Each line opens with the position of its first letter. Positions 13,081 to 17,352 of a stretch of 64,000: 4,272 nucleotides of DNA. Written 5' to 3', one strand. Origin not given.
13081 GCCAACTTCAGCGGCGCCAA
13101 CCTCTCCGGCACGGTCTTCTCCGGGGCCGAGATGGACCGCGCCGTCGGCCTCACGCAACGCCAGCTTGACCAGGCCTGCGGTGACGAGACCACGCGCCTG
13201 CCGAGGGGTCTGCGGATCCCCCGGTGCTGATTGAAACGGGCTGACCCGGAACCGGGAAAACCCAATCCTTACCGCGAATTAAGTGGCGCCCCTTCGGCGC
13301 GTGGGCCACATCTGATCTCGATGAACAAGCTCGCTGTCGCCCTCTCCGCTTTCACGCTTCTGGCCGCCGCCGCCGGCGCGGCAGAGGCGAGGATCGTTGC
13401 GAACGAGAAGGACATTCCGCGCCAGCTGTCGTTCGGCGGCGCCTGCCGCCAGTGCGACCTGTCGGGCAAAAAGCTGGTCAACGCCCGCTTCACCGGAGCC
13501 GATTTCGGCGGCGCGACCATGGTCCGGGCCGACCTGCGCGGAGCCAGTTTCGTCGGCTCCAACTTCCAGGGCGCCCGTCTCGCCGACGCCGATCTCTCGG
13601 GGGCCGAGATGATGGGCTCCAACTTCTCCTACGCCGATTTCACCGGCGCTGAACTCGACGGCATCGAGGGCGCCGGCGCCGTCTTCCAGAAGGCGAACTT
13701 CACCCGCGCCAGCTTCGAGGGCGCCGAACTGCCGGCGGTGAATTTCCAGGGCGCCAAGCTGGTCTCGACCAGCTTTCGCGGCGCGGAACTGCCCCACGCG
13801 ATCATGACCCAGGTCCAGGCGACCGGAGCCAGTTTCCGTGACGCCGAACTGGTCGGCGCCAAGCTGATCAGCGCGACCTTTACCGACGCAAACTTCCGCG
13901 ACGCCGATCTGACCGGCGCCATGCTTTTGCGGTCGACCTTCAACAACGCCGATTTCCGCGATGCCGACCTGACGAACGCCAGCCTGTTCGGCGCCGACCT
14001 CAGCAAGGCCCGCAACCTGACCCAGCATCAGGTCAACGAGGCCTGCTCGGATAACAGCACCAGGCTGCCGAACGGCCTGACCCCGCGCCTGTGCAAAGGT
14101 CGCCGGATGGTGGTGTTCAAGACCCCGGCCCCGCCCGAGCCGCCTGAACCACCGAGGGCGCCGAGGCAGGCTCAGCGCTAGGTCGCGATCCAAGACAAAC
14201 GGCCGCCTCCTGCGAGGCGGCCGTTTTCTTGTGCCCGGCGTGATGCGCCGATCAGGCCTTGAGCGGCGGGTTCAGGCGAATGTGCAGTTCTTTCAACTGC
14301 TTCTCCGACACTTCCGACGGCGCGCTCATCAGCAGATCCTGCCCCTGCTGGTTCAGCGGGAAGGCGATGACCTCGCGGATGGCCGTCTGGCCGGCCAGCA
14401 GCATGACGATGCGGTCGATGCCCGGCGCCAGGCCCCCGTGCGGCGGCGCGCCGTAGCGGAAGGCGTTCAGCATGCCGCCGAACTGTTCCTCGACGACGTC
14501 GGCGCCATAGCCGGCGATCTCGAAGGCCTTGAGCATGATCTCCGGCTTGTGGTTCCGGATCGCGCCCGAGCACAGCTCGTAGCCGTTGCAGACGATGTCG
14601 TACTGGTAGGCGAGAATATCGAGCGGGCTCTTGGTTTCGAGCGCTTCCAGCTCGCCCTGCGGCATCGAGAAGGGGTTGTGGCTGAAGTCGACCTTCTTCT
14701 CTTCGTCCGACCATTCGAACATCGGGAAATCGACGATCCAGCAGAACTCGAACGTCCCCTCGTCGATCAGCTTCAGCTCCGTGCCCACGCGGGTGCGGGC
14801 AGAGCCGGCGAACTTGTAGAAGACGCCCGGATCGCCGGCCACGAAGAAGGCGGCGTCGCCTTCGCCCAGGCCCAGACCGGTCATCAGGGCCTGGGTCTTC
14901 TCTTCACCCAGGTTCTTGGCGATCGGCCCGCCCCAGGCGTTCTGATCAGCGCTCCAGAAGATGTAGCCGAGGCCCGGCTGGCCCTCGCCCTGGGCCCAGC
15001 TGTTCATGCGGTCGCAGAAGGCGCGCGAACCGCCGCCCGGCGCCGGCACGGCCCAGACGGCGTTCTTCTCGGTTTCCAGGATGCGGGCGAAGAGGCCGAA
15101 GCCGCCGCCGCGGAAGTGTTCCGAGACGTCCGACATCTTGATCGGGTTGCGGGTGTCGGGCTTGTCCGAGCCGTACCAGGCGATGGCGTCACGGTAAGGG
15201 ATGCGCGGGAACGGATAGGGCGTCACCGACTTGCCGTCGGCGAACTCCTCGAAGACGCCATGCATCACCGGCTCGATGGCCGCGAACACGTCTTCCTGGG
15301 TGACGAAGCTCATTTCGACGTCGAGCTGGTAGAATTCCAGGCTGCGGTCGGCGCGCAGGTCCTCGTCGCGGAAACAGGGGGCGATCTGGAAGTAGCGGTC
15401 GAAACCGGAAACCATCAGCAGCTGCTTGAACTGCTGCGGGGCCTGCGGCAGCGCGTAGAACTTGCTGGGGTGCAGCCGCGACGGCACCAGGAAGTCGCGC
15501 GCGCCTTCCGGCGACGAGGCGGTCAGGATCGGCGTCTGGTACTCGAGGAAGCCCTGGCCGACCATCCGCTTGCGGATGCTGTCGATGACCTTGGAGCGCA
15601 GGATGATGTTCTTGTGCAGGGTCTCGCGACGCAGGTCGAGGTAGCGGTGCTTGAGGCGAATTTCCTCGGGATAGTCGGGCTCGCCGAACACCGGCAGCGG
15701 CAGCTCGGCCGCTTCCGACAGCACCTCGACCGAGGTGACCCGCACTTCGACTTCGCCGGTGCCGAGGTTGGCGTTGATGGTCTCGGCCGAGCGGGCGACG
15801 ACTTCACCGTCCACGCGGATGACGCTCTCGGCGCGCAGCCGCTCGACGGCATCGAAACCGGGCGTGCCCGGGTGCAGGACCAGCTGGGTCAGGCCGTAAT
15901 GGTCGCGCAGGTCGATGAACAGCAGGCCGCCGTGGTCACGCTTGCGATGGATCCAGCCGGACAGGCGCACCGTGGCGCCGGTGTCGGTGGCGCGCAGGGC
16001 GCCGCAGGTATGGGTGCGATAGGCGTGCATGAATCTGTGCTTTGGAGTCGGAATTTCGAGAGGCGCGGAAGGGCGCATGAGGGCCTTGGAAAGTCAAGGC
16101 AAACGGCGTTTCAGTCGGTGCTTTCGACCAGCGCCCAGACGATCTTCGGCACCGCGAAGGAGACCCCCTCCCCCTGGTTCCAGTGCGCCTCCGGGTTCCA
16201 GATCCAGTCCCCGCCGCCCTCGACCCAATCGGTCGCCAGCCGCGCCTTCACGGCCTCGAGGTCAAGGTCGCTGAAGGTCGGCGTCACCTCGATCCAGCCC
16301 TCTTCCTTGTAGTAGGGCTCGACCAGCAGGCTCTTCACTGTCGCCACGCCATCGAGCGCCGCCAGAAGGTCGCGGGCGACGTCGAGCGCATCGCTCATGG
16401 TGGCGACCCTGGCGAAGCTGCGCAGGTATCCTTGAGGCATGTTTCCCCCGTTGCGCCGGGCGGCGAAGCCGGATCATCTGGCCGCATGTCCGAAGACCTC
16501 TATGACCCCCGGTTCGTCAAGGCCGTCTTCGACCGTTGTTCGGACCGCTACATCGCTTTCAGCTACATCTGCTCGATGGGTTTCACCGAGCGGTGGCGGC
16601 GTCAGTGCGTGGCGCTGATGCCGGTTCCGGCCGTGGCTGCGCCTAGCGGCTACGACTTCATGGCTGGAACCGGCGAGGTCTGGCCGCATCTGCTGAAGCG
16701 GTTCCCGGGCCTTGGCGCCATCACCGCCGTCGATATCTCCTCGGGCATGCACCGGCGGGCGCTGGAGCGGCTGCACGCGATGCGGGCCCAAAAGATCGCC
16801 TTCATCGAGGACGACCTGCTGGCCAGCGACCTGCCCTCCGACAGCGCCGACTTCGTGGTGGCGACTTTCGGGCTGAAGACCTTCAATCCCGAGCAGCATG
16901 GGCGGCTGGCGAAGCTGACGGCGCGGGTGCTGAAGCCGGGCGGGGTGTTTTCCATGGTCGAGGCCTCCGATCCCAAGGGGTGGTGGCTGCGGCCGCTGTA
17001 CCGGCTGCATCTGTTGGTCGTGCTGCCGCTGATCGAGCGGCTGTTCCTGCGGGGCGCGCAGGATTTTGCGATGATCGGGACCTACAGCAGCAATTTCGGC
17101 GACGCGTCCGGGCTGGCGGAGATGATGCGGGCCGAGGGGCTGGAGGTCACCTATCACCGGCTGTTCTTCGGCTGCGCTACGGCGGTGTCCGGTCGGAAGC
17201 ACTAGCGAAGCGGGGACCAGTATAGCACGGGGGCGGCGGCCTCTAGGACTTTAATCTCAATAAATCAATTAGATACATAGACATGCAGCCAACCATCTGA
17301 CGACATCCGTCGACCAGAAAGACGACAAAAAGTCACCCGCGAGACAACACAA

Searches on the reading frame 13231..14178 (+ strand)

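Call 16: search_protein_families(library=pfam, proteins=[window:13231-14178:+], max_evalue=0.001)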
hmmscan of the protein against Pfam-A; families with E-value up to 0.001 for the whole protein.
window:13231-14178:+ (316 aa): 4 families
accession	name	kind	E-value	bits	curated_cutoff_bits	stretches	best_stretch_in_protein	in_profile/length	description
PF00805.28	Pentapeptide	-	6.2e-61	201.9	20.2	9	105-143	1-39/40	Pentapeptide repeats (8 copies)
PF13599.13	Pentapeptide_4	-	6.2e-31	106.7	38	4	167-242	3-78/78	Pentapeptide repeat region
PF13576.12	Pentapeptide_3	-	2.2e-22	79.4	27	3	83-125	2-47/48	Pentapeptide repeats (9 copies)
PF23894.2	LD_SV2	-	0.00018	22.2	29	0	200-255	30-85/92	SV2A/B/C luminal domain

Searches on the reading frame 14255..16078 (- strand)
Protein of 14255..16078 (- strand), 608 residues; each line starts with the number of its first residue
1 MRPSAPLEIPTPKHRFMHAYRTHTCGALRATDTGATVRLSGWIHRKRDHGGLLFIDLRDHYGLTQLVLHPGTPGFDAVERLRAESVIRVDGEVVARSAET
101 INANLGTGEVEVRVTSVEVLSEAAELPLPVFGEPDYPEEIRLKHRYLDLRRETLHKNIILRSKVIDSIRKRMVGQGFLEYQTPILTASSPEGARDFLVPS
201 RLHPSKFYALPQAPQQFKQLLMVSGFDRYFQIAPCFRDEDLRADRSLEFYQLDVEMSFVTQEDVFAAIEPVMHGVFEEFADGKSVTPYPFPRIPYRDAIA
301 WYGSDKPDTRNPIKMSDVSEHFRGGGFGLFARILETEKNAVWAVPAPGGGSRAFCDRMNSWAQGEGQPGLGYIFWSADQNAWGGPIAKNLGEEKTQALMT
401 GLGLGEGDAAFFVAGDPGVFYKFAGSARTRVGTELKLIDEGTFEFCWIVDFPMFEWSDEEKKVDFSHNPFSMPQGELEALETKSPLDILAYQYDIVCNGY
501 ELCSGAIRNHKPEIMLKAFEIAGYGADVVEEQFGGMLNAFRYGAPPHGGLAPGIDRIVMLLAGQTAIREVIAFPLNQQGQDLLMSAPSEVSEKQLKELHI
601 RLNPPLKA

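Call 16: search_protein_families(library=pfam, proteins=[window:14255-16078:-], max_evalue=0.001)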
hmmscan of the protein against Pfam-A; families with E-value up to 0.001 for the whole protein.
window:14255-16078:- (608 aa): 3 families
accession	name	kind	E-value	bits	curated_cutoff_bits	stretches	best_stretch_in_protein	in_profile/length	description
PF00152.25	tRNA-synt_2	-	6.3e-113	377.3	25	1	138-576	2-307/308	tRNA synthetases class II (D, K and N)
PF01336.31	tRNA_anti-codon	-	2.7e-15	56.5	27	1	37-120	1-75/75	OB-fold nucleic acid binding domain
PF02938.19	GAD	-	4.1e-06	27.4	23.4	1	336-417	7-88/95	GAD domain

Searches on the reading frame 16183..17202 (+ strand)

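Call 16: search_protein_families(library=pfam, proteins=[window:16183-17202:+], max_evalue=0.001)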
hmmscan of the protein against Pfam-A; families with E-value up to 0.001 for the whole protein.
window:16183-17202:+ (340 aa): 5 families
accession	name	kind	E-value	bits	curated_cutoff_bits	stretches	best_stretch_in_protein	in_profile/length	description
PF01209.24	Ubie_methyltran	-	1.3e-24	87.3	20.1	1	110-337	8-231/233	ubiE/COQ5 methyltransferase family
PF13649.12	Methyltransf_25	-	9e-15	55.6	27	1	158-254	3-97/97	Methyltransferase domain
PF08241.18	Methyltransf_11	-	1.6e-11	45.1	21.2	1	161-257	5-94/95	Methyltransferase domain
PF08242.18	Methyltransf_12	-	6.1e-09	36.9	30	1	158-256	2-98/98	Methyltransferase domain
PF13489.12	Methyltransf_23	-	2.2e-06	27.9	27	1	158-323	28-162/164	Methyltransferase domain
